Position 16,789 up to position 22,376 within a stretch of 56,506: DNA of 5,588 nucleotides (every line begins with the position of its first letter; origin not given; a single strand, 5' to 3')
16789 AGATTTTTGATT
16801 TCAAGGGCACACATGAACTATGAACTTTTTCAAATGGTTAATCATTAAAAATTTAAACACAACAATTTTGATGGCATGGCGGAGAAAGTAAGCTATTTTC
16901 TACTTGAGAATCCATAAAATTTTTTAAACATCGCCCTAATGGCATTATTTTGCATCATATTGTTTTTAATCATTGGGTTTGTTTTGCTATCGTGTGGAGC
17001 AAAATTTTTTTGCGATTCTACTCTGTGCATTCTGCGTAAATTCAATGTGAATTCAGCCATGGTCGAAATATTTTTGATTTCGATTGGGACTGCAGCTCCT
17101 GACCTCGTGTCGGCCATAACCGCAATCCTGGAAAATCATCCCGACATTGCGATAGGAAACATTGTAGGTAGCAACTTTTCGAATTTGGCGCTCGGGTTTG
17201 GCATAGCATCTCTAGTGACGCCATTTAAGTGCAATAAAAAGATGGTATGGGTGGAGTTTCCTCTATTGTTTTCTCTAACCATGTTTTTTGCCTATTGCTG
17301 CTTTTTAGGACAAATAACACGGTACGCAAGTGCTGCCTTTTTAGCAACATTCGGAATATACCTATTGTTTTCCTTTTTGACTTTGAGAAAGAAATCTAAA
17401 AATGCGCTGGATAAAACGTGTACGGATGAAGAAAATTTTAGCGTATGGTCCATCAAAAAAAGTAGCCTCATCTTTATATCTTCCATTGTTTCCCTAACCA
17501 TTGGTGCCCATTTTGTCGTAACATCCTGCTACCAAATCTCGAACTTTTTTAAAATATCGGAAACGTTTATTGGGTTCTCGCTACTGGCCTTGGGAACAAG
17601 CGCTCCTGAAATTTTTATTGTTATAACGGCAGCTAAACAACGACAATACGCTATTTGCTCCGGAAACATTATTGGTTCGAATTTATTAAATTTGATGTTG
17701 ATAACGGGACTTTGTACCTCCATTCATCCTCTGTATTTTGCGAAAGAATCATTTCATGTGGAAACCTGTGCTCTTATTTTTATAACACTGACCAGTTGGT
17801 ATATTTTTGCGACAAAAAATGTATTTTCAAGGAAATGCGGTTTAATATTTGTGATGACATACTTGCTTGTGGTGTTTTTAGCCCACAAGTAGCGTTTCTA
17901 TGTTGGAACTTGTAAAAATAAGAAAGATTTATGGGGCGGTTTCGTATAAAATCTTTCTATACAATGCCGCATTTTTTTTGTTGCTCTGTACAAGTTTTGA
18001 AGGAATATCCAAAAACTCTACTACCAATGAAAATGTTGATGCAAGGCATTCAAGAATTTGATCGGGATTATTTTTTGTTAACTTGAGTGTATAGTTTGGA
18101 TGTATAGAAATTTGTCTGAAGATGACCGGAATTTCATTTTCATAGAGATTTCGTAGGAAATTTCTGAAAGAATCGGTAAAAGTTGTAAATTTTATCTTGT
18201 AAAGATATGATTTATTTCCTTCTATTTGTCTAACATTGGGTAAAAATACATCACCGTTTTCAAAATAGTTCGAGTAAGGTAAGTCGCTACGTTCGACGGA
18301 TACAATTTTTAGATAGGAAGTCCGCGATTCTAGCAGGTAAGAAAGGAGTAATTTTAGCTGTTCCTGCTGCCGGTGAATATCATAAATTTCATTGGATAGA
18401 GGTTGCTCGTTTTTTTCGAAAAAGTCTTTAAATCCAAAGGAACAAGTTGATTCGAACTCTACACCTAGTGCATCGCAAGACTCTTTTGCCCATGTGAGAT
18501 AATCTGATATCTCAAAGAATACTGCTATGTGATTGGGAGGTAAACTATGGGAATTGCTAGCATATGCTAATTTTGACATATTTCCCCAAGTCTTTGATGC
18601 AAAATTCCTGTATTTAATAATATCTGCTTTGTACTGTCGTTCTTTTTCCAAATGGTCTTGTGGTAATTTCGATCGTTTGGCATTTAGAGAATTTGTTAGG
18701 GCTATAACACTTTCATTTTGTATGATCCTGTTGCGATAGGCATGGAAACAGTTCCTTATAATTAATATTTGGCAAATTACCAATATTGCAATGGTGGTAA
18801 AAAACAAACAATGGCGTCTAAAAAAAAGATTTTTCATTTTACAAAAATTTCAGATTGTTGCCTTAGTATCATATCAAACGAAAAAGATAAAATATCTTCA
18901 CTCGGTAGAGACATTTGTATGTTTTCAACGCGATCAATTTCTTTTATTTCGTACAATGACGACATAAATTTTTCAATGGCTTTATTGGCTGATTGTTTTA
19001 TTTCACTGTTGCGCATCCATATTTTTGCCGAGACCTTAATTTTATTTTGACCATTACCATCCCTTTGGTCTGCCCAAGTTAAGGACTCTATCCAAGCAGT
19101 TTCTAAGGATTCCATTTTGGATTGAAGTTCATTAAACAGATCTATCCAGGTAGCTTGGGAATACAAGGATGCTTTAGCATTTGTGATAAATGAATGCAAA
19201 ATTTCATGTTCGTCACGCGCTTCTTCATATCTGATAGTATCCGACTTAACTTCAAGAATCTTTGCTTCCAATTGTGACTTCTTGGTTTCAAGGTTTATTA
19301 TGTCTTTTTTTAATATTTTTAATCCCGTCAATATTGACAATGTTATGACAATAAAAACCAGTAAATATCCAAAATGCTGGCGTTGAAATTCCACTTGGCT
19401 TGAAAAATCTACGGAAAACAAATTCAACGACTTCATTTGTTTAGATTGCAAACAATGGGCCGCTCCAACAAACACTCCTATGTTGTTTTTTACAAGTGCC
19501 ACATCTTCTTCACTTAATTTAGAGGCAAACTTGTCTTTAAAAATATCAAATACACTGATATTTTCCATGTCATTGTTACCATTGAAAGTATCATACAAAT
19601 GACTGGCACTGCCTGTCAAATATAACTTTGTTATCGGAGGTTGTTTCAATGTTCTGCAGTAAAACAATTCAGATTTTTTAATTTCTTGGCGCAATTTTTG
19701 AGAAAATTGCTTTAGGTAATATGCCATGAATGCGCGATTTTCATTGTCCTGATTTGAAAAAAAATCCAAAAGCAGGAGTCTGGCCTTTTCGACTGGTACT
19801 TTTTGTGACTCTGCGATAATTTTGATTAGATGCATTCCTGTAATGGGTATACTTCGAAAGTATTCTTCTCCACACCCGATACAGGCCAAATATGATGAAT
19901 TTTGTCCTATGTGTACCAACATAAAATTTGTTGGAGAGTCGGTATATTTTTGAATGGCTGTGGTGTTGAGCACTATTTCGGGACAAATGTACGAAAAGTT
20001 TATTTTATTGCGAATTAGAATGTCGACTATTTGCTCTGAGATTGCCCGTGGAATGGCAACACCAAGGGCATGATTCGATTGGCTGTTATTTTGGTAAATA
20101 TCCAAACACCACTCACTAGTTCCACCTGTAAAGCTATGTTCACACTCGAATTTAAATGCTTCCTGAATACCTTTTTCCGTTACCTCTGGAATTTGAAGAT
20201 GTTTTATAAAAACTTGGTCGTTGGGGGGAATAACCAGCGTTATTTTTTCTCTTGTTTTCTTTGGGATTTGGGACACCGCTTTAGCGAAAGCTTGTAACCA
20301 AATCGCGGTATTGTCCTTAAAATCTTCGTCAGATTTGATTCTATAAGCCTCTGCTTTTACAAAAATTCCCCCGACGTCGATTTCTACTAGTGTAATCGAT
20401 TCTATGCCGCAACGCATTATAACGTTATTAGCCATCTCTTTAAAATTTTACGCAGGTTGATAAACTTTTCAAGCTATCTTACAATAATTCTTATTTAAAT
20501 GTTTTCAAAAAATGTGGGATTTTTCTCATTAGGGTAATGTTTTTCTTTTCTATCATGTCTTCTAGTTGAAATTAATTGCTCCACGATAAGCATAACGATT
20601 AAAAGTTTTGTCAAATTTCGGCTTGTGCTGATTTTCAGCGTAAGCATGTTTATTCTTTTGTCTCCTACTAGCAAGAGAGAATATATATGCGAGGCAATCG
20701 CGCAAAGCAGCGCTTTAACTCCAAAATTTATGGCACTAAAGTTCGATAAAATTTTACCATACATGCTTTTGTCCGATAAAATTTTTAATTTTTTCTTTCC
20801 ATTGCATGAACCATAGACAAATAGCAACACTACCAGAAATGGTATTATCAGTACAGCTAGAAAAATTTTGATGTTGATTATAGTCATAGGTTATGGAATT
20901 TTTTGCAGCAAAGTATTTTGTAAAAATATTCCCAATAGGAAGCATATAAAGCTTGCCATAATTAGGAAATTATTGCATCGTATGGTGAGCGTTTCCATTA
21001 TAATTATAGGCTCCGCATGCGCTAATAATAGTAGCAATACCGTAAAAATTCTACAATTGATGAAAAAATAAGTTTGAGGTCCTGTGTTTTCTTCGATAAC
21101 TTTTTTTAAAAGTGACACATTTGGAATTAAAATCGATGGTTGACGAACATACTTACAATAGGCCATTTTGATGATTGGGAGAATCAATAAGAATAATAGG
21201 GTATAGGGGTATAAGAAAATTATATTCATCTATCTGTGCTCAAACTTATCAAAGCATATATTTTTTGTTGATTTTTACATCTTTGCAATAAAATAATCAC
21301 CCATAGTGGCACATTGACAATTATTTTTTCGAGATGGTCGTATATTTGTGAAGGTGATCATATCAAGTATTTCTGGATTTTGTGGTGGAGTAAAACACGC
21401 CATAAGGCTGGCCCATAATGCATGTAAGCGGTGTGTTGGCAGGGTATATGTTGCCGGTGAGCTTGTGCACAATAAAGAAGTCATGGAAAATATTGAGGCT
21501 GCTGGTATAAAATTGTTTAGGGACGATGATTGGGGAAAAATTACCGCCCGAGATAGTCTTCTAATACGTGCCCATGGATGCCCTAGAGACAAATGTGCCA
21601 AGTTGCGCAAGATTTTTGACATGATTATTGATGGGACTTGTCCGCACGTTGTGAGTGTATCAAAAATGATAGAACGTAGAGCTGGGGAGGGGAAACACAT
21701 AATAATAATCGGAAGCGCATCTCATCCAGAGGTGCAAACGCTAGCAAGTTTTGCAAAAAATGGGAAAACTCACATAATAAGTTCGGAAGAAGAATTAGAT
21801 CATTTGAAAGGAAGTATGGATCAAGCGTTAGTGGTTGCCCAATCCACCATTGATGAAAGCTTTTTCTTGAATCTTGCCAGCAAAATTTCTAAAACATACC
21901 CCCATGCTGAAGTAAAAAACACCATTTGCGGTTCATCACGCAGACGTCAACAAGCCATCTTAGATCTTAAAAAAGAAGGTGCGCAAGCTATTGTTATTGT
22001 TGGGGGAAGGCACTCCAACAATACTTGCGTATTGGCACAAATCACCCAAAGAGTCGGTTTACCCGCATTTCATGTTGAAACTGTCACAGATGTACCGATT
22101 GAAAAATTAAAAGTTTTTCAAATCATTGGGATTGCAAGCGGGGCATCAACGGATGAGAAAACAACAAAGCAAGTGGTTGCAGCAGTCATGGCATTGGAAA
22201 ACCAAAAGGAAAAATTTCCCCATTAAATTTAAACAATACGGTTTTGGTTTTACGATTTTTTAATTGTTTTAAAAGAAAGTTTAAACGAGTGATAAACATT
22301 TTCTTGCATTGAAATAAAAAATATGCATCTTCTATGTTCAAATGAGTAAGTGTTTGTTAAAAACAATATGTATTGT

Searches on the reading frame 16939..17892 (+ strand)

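Call 38: search_protein_families(library=pfam, proteins=[window:16939-17892:+], max_evalue=0.0001)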
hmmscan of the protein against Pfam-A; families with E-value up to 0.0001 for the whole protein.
window:16939-17892:+ (317 aa): 1 family
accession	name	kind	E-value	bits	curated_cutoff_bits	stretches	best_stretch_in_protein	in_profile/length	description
PF01699.29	Na_Ca_ex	-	2.7e-52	177.2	24.9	2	7-146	3-150/151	Sodium/calcium exchanger protein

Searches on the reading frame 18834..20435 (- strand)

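Call 38: search_protein_families(library=pfam, proteins=[window:18834-20435:-], max_evalue=0.0001)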
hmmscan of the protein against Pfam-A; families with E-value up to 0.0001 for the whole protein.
window:18834-20435:- (533 aa): 0 families

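Call 86: search_protein_families(library=pfam, proteins=[window:18834-20435:-], max_evalue=0.5)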
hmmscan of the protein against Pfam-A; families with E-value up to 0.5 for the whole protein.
window:18834-20435:- (533 aa): 1 family
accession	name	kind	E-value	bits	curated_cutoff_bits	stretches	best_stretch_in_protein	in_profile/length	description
PF14088.11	DUF4268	-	0.12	12.8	27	1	382-450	72-138/140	Domain of unknown function (DUF4268)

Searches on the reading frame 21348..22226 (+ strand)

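Call 38: search_protein_families(library=pfam, proteins=[window:21348-22226:+], max_evalue=0.0001)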
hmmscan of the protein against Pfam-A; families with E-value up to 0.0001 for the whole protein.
window:21348-22226:+ (292 aa): 1 family
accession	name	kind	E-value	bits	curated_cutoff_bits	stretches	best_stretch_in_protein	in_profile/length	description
PF02401.23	LYTB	-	4.4e-68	229.9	24.5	1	3-280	1-266/267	LytB protein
